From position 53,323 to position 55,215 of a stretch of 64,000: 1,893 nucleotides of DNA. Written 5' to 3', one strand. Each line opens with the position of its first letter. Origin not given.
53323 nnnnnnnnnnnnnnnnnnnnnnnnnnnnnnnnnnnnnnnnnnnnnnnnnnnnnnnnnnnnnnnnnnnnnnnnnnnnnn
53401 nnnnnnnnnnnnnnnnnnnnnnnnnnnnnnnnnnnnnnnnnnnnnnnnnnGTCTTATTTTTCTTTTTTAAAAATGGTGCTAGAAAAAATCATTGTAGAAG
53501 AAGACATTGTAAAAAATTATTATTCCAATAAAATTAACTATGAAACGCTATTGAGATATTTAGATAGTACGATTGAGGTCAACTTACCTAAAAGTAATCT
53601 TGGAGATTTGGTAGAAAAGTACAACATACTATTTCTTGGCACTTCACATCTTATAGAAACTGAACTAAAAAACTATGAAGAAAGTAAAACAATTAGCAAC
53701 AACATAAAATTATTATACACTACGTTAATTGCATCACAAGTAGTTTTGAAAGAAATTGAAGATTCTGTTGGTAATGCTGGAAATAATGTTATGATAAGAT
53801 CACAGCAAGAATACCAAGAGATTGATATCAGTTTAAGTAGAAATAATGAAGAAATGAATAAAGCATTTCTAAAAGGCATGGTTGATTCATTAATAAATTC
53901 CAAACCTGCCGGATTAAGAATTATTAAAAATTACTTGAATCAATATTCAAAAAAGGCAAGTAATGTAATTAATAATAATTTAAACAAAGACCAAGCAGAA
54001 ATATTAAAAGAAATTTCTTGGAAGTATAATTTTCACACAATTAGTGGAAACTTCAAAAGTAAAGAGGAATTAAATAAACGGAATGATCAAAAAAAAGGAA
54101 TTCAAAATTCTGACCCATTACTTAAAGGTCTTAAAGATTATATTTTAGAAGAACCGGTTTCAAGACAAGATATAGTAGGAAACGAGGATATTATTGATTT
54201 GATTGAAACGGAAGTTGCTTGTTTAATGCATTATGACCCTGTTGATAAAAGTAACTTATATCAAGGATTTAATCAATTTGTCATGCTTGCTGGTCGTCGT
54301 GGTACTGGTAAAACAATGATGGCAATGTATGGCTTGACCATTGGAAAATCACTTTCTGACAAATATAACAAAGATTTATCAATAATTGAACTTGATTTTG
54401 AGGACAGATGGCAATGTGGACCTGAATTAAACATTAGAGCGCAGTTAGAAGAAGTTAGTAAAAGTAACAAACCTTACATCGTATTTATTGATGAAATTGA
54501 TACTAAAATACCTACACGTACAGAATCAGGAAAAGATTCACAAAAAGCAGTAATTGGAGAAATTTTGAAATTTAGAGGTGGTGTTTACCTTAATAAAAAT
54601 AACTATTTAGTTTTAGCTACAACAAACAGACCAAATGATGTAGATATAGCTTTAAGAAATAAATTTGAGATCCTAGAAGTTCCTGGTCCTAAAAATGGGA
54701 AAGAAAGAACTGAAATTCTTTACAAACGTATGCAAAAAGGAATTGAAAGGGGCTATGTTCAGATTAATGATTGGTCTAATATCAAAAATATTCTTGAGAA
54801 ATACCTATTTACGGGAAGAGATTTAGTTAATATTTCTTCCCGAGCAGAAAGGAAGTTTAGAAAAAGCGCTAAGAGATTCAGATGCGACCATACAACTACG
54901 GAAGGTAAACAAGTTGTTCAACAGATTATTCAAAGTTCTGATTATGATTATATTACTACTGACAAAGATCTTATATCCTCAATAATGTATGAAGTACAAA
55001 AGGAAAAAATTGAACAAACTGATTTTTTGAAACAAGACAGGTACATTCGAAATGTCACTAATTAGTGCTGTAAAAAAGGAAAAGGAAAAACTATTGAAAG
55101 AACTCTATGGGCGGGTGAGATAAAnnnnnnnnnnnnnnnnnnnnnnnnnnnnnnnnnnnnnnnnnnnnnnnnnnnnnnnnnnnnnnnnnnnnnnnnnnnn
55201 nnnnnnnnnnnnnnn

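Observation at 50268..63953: Candidate undescribed envelope-associated machine: two ATPases, coiled-coil and bitopic membrane proteins, and a kinase/PP2C pair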

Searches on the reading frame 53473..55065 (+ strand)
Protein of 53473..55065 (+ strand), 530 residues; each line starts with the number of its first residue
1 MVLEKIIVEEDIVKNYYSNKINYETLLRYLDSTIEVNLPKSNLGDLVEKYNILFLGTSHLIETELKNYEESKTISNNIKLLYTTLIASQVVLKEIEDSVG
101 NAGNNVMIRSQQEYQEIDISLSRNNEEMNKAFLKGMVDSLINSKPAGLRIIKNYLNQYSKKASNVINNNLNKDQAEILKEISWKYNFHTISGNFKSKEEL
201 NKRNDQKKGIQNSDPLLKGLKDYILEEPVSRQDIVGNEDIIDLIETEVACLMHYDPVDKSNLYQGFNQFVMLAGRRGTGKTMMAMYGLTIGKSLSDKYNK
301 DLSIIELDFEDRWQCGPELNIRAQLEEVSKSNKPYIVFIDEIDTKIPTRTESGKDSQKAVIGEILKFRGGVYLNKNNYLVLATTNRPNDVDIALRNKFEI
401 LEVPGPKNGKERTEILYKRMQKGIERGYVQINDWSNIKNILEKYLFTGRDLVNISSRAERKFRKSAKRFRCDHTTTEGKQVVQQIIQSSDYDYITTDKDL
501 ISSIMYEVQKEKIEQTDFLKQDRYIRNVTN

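Call 4: search_protein_families(library=pfam, proteins=[window:53473-55065:+], max_evalue=1)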
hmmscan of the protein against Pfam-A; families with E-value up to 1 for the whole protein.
window:53473-55065:+ (530 aa): 3 families
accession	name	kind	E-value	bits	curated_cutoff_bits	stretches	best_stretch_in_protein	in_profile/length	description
PF00004.35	AAA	-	6.4e-16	59.4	21.2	1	270-400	1-125/131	ATPase family associated with various cellular activities (AAA)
PF13173.12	AAA_14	-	0.00017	22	27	1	267-343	2-72/129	AAA domain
PF13481.12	AAA_25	-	0.078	13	27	1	268-338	34-108/195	AAA domain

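Call 5: search_protein_families(library=phrogs, proteins=[window:53473-55065:+], max_evalue=0.1)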
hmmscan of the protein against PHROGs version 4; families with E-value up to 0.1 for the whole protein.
window:53473-55065:+ (530 aa): 6 families
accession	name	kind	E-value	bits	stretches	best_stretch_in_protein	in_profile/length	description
phrog_3757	-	unknown function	1.1e-09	39.2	1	151-469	11-310/367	-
phrog_9172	-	unknown function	7.4e-07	29.3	1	267-503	107-333/509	-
phrog_7485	-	unknown function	3.6e-06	27.2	1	268-395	228-348/430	-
phrog_30773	-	unknown function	1e-05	25.1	1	256-456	185-378/666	-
phrog_4339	-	unknown function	0.0004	20.6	1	266-367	312-390/552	-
phrog_8638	-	unknown function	0.0014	18.3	1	270-389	308-419/568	-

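Call 11: search_protein_families(library=padloc, proteins=[window:53473-55065:+], max_evalue=0.01)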
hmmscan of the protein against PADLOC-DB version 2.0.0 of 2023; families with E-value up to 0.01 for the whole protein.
window:53473-55065:+ (530 aa): 2 families
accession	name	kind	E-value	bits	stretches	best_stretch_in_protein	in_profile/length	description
PDLC00914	TRIP13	-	9.4e-06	23.3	1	267-422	71-233/302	TRIP13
PDLC00915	TRIP13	-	1.2e-05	22.9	1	270-487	66-286/302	TRIP13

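Call 12: search_protein_families(library=ncbifam, proteins=[window:53473-55065:+], max_evalue=0.01)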
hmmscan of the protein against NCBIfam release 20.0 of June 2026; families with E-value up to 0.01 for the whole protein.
window:53473-55065:+ (530 aa): 9 families
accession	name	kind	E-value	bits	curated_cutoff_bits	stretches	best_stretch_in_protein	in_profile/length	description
TIGR01243.1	CDC48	subfamily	8e-13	47.6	802.65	1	267-509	212-444/733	CDC48 family AAA ATPase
NF041006.2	cell_div_CdvC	equivalog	2.6e-09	36.5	650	1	191-436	61-301/370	cell division protein CdvC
NF003069.1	PRK03992.1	subfamily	1.6e-08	34.1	500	1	269-423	167-318/379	proteasome-activating nucleotidase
TIGR01242.2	TIGR01242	subfamily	2.9e-08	33.1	500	1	267-419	148-297/362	proteasome-activating nucleotidase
NF047747.1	PrtsmActNtasePan2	equivalog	1.9e-06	27.4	700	1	269-416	187-331/397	proteasome-activating nucleotidase Pan2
NF047748.1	PrtsmActNtasePan1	equivalog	3.1e-06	26.5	750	1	267-413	182-327/405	proteasome-activating nucleotidase Pan1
TIGR01241.2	FtsH_fam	equivalog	7.4e-06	25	600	1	327-395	248-318/598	ATP-dependent zinc metalloprotease FtsH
NF008004.0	PRK10733.1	equivalog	9.7e-06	23.8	1008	1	246-422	162-337/644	ATP-dependent zinc metalloprotease FtsH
TIGR03689.1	pup_AAA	equivalog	2.4e-05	23.2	504.75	1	221-394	169-350/512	proteasome ATPase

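Call 13: search_solved_structures(query=window:53473-55065:+, max_evalue=0.001)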
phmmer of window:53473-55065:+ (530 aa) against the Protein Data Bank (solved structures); distinct sequences matched with E-value up to 0.001: 158 (the best 60 are shown).
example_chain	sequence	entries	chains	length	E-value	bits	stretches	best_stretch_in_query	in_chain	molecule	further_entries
6oaa_B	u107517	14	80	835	9.7e-23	84.1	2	270-396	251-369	Cell division control protein 48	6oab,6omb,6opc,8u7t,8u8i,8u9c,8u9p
8dar_A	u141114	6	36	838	9.8e-23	84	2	270-396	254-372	Cell division control protein 48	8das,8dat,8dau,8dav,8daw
6oa9_A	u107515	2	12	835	2.5e-22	82.7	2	270-396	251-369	Cell division control protein 48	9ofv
6chs_H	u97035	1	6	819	3.1e-21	79.1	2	269-455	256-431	Putative cell division control protein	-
7wub_C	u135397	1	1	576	2.9e-19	72.6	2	311-416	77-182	Transitional endoplasmic reticulum ATPase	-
7wub_D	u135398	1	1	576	3.8e-19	72.2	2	311-416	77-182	Transitional endoplasmic reticulum ATPase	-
6mck_A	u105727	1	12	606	4.8e-19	71.9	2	311-416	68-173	Transitional endoplasmic reticulum ATPase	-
8rs9_A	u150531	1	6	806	9.4e-19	70.9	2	271-416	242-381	Transitional endoplasmic reticulum ATPase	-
7rlj_A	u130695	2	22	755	9.9e-19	70.8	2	311-416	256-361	Transitional endoplasmic reticulum ATPase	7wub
8r0e_A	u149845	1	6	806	1e-18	70.8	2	271-416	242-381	Transitional endoplasmic reticulum ATPase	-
8yka_A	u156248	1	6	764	1e-18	70.8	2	311-416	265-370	Transitional endoplasmic reticulum ATPase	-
8pqx_A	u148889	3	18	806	1.1e-18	70.6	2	311-399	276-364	Transitional endoplasmic reticulum ATPase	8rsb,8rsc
7y4w_A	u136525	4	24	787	1.1e-18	70.6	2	311-416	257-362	Transitional endoplasmic reticulum ATPase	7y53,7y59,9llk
5c18_A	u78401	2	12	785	1.2e-18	70.6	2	311-416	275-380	Transitional endoplasmic reticulum ATPase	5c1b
5c19_A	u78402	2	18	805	1.2e-18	70.6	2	311-416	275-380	Transitional endoplasmic reticulum ATPase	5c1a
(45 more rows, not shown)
